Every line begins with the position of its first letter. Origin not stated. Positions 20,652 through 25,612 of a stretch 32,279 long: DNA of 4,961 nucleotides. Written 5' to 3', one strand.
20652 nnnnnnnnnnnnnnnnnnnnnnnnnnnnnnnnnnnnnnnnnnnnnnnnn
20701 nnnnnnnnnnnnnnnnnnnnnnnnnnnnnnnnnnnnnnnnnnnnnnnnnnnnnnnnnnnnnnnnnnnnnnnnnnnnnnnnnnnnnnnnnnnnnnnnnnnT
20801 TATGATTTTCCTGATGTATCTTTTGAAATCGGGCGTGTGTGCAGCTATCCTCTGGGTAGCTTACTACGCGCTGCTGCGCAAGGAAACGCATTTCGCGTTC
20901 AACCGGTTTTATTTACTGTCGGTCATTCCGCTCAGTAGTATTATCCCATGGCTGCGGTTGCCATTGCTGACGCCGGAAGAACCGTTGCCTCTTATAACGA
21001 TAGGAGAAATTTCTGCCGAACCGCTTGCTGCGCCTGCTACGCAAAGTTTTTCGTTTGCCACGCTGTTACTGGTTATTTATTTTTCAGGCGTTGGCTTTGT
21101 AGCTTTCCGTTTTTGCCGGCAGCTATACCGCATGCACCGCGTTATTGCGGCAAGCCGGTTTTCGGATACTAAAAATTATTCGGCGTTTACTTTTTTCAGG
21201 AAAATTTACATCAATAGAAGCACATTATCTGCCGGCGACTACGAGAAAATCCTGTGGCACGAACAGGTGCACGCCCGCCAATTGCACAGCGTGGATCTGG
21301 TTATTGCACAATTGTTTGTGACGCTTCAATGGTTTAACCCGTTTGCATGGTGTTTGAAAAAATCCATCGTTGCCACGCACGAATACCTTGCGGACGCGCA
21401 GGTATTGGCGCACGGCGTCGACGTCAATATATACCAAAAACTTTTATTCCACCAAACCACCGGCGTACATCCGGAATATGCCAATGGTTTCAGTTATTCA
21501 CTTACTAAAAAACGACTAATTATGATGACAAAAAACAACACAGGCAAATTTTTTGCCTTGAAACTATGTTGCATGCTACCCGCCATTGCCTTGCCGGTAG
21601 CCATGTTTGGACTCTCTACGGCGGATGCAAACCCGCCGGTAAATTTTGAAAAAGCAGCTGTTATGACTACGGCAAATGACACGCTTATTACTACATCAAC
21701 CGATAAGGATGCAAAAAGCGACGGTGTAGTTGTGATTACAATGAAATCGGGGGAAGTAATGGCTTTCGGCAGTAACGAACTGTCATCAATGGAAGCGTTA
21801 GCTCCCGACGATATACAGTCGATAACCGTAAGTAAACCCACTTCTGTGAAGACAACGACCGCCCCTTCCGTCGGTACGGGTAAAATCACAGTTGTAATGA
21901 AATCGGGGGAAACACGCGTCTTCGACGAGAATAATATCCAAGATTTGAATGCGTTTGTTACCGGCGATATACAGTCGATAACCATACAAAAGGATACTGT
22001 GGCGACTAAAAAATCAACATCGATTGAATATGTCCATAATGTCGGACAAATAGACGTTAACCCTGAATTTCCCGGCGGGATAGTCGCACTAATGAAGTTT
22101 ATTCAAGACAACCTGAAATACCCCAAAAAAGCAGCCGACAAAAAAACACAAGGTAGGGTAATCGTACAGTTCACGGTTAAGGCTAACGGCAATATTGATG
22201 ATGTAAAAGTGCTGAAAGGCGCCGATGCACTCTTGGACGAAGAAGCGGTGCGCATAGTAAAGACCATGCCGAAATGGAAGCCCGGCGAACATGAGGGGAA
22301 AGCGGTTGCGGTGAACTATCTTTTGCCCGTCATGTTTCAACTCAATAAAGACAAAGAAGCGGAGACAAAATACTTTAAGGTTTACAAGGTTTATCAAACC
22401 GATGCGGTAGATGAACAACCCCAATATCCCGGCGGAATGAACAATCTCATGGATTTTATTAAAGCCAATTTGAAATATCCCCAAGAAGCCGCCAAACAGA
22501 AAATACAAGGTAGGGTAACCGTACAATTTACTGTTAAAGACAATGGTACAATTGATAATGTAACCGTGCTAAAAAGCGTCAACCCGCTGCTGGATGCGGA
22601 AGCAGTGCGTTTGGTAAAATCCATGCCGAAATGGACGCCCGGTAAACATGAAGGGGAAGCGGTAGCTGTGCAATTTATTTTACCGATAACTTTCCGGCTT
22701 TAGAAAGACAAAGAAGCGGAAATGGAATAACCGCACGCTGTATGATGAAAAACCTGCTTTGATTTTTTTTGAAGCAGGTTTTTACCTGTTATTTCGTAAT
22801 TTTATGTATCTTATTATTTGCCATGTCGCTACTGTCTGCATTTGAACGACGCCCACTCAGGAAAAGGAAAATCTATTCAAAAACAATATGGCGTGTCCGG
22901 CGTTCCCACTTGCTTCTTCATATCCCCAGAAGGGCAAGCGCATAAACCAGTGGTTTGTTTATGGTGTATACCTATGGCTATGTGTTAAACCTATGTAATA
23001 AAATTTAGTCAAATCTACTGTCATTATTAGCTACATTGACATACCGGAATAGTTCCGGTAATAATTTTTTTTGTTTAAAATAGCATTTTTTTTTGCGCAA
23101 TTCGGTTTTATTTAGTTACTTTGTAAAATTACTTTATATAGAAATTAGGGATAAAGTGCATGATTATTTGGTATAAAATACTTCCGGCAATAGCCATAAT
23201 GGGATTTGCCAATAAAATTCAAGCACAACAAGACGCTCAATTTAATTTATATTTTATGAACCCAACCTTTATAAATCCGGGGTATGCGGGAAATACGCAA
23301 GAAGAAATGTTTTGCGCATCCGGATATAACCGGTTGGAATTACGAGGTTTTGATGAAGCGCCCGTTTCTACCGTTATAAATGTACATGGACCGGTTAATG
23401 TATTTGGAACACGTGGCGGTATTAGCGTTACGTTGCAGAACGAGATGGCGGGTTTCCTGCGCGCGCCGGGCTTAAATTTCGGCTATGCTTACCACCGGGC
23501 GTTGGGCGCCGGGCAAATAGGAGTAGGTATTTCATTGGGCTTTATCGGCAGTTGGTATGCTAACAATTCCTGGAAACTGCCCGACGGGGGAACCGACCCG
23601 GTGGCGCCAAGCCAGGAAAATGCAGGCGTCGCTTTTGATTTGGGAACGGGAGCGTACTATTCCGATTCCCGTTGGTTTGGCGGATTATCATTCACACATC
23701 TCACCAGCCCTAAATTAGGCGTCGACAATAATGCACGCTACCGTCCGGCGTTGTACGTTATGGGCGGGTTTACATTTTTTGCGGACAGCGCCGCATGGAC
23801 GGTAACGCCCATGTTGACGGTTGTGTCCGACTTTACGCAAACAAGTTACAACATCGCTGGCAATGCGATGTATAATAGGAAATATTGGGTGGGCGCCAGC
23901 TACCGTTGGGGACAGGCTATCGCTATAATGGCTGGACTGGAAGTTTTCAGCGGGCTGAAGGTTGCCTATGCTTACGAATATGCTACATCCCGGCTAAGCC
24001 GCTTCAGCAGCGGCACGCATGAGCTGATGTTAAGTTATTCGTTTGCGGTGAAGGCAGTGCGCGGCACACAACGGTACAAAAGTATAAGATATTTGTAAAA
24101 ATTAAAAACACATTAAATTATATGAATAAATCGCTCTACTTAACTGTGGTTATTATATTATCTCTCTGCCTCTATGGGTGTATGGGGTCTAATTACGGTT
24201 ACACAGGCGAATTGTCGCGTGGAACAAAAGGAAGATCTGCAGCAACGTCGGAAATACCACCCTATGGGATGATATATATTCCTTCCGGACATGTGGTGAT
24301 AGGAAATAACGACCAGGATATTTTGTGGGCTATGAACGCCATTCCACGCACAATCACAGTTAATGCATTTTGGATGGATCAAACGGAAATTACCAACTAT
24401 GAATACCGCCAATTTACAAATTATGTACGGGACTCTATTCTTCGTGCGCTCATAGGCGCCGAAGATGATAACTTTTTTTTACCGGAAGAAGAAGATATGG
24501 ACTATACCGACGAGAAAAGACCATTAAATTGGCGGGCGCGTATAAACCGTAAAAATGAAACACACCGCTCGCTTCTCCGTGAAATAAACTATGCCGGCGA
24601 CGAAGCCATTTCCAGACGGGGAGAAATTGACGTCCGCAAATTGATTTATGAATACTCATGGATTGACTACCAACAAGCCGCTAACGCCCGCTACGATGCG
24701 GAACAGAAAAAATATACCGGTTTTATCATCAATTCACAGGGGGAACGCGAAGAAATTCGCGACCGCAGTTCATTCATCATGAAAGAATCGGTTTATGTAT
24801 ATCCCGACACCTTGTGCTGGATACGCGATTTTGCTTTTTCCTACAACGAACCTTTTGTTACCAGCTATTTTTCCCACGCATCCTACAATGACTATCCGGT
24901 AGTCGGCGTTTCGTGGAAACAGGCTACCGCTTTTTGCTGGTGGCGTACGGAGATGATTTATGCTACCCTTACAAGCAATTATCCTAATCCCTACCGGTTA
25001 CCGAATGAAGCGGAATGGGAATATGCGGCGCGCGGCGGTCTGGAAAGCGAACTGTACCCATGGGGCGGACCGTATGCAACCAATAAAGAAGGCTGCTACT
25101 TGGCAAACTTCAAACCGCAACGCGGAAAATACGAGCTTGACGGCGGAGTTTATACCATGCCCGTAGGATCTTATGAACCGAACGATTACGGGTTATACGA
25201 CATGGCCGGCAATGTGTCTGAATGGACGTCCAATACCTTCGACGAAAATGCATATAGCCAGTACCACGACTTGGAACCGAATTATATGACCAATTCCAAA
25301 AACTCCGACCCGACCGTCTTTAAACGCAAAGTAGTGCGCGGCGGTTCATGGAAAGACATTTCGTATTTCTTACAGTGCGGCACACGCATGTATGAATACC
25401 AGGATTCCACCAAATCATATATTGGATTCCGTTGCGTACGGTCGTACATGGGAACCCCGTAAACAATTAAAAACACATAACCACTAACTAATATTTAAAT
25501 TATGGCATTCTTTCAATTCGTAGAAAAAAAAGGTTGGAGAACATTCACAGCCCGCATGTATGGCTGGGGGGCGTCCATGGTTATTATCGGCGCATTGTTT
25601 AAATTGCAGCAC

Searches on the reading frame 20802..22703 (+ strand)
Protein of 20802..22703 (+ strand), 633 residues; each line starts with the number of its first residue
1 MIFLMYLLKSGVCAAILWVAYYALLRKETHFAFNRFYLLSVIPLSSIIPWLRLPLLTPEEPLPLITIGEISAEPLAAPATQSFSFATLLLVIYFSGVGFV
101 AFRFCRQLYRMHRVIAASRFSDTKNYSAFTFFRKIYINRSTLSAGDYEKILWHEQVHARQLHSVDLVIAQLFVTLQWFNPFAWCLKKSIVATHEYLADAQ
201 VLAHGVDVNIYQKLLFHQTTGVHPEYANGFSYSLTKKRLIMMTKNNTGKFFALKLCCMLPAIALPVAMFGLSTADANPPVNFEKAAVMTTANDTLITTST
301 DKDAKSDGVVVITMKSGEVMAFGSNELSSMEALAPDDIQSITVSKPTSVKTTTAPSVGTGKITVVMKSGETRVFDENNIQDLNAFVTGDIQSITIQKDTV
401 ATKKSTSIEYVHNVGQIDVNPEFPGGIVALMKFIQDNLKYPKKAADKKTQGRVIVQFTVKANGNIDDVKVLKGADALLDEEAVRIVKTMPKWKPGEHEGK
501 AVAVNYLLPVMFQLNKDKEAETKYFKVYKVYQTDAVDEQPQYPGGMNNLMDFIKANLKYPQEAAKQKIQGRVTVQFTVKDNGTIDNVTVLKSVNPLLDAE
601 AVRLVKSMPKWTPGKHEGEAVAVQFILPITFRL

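Call 78: search_protein_families(library=pfam, proteins=[window:20802-22703:+], max_evalue=0.00001)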
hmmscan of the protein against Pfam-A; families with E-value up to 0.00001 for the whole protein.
window:20802-22703:+ (633 aa): 2 families
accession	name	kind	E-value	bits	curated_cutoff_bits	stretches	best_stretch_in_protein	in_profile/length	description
PF03544.19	TonB_C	-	2.6e-45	153.2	24.6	2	556-633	2-79/79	Gram-negative bacterial TonB protein C-terminal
PF05569.17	Peptidase_M56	-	1.5e-08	34.6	31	1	140-204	186-250/296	BlaR1 peptidase M56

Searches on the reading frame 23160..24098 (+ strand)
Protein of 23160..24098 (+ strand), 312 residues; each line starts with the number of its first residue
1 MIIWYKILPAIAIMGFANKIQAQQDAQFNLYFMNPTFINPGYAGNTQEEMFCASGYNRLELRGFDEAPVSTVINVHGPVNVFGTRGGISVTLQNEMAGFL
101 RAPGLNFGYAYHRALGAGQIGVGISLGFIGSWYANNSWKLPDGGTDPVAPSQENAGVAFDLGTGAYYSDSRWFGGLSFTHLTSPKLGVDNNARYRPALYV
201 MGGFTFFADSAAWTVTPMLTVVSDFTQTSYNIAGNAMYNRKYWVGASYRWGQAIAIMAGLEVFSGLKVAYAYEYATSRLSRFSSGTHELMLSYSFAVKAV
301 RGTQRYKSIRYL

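Call 78: search_protein_families(library=pfam, proteins=[window:23160-24098:+], max_evalue=0.00001)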
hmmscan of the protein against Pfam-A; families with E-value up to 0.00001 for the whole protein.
window:23160-24098:+ (312 aa): 1 family
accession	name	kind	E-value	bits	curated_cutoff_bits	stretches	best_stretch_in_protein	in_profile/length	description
PF11751.14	PorP_SprF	-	6.5e-50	170.6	22.3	1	21-293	2-273/273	Type IX secretion system membrane protein PorP/SprF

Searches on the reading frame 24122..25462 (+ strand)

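Call 78: search_protein_families(library=pfam, proteins=[window:24122-25462:+], max_evalue=0.00001)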
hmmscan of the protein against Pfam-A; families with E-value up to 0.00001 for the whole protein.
window:24122-25462:+ (446 aa): 1 family
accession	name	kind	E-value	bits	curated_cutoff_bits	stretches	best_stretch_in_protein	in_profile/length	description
PF03781.23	FGE-sulfatase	-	2.9e-54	184.9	23.3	1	49-440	4-255/255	Sulfatase-modifying factor enzyme 1-like domain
